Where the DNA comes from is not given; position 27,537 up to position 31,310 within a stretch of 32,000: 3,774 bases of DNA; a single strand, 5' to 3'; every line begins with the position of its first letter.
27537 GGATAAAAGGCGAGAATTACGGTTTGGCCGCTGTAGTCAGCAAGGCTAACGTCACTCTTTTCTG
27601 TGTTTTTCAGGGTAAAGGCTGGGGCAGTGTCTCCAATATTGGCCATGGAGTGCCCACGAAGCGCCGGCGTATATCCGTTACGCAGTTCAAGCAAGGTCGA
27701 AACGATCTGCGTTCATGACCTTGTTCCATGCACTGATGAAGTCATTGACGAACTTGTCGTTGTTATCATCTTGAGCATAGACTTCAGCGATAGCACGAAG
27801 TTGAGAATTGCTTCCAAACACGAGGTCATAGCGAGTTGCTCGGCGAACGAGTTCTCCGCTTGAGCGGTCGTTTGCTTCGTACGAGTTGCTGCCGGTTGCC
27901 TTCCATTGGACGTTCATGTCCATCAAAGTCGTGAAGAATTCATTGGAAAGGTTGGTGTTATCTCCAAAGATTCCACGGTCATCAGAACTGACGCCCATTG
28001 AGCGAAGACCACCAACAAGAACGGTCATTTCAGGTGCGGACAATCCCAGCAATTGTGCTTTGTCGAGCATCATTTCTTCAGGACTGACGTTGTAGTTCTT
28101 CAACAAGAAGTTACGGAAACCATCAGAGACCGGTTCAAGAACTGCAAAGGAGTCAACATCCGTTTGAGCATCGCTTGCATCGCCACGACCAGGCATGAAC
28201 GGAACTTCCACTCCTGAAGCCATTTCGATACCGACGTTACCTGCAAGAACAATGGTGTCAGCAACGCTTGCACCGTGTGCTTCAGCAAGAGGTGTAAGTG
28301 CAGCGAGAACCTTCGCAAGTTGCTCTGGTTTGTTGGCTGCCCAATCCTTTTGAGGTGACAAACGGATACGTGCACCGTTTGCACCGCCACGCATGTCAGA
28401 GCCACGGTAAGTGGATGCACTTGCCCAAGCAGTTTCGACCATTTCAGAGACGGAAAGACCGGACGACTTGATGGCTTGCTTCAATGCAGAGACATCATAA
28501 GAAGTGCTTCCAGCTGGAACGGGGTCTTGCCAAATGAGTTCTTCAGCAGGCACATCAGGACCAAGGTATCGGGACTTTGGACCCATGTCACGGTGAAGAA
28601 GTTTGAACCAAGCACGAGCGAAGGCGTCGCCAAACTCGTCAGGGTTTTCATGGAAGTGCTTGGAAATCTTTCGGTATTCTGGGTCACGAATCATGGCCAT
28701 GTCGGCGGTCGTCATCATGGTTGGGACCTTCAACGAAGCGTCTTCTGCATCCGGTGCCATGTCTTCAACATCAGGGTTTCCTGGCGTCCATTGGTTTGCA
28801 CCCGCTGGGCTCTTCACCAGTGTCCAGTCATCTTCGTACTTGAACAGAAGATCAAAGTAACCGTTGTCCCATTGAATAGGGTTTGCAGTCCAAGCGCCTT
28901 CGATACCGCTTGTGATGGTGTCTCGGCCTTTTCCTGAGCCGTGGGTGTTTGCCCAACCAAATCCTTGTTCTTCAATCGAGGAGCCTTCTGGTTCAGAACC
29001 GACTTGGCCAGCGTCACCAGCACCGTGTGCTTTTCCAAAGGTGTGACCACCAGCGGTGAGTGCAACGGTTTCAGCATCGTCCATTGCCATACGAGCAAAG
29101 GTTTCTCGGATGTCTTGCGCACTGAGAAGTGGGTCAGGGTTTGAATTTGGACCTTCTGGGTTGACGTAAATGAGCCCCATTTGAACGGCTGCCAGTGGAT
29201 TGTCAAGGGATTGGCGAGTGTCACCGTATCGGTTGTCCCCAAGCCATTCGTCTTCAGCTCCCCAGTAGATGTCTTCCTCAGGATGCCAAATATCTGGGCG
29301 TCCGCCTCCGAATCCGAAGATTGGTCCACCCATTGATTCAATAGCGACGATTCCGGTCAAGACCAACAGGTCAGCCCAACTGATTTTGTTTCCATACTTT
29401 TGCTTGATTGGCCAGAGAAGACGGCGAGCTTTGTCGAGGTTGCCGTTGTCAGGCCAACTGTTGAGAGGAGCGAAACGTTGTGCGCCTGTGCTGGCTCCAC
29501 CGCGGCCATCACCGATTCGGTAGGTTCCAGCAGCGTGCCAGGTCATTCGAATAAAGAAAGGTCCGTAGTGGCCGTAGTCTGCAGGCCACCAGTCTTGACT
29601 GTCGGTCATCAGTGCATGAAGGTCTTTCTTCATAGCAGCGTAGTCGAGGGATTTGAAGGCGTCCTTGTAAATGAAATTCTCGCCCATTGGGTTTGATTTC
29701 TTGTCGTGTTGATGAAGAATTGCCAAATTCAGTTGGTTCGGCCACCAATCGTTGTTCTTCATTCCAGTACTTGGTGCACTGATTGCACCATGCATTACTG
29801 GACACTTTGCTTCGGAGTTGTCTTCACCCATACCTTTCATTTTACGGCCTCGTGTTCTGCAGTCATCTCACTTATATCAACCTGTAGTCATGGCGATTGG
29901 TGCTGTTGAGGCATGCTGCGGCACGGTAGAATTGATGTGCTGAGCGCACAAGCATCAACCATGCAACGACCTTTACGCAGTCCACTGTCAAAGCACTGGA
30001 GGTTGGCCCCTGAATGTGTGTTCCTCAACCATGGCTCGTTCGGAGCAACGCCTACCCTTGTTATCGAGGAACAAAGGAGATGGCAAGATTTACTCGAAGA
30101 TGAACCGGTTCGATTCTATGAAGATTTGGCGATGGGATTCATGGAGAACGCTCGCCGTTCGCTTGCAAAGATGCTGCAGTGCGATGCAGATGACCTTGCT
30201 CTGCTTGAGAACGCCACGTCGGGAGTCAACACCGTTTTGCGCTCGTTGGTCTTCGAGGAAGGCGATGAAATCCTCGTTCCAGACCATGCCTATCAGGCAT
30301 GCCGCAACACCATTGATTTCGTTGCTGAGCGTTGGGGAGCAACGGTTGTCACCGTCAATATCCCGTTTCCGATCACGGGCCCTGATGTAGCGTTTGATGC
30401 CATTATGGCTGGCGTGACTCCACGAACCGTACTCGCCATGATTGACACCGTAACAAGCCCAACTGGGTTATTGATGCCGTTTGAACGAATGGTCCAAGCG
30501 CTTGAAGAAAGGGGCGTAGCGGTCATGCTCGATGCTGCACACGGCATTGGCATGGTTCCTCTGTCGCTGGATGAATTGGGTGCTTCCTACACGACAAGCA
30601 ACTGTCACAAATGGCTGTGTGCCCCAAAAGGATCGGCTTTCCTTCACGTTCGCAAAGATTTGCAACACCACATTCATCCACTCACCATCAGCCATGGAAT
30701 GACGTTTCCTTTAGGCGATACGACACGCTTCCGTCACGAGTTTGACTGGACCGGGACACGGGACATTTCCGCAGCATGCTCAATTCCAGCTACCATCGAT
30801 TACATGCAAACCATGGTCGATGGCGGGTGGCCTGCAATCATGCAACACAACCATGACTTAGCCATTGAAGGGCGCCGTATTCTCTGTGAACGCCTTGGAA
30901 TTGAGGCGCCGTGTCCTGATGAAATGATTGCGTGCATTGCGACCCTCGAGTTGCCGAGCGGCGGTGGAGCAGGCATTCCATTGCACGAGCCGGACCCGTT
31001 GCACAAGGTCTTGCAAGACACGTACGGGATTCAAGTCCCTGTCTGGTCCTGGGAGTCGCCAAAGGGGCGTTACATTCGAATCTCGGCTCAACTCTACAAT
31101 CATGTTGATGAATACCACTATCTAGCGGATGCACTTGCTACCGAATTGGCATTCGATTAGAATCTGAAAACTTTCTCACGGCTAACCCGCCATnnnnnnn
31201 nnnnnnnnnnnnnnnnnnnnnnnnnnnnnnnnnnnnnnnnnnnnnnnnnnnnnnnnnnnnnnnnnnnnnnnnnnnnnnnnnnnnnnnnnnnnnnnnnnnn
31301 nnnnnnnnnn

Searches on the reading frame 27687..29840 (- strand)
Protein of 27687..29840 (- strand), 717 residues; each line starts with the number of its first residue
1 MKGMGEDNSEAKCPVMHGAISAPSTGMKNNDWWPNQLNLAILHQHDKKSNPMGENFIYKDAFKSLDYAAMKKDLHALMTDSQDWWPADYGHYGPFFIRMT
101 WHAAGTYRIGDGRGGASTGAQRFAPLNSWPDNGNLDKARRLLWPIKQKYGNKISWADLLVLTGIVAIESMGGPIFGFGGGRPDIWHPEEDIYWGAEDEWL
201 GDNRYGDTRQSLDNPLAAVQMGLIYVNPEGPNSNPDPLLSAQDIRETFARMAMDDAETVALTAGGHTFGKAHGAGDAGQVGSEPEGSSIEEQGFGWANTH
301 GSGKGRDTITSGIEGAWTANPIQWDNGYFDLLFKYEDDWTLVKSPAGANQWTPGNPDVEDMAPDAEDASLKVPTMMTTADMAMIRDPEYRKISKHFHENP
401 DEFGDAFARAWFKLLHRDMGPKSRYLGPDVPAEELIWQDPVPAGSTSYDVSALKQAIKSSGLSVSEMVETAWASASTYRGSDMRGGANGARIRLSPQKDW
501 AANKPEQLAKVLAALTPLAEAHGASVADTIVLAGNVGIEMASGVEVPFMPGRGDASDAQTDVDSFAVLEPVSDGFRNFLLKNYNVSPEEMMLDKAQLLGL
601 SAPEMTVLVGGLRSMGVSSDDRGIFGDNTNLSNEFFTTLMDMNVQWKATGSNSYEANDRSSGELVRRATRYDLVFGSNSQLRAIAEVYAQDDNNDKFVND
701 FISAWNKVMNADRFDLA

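Call 53: search_protein_families(library=pfam, proteins=[window:27687-29840:-], max_evalue=0.001)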
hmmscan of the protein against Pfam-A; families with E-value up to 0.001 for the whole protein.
window:27687-29840:- (717 aa): 1 family
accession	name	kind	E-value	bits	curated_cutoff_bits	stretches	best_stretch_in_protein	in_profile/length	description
PF00141.28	peroxidase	-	5.1e-70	236.4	27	2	87-399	11-237/237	Peroxidase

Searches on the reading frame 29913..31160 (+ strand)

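Call 53: search_protein_families(library=pfam, proteins=[window:29913-31160:+], max_evalue=0.001)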
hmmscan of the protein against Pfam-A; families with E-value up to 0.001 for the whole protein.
window:29913-31160:+ (415 aa): 4 families
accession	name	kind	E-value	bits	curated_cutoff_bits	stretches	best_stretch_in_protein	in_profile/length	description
PF00266.25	Aminotran_5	-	7.4e-26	91.4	21.5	1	73-330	41-297/371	Aminotransferase class-V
PF01041.23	DegT_DnrJ_EryC1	-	1.7e-08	34.5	19.8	1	98-214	45-152/360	DegT/DnrJ/EryC1/StrS aminotransferase family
PF01053.26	Cys_Met_Meta_PP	-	1.8e-08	33.8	27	1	103-235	78-200/381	Cys/Met metabolism PLP-dependent enzyme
PF00155.27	Aminotran_1_2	-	1.4e-05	24.9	19.7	1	53-215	25-193/361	Aminotransferase class I and II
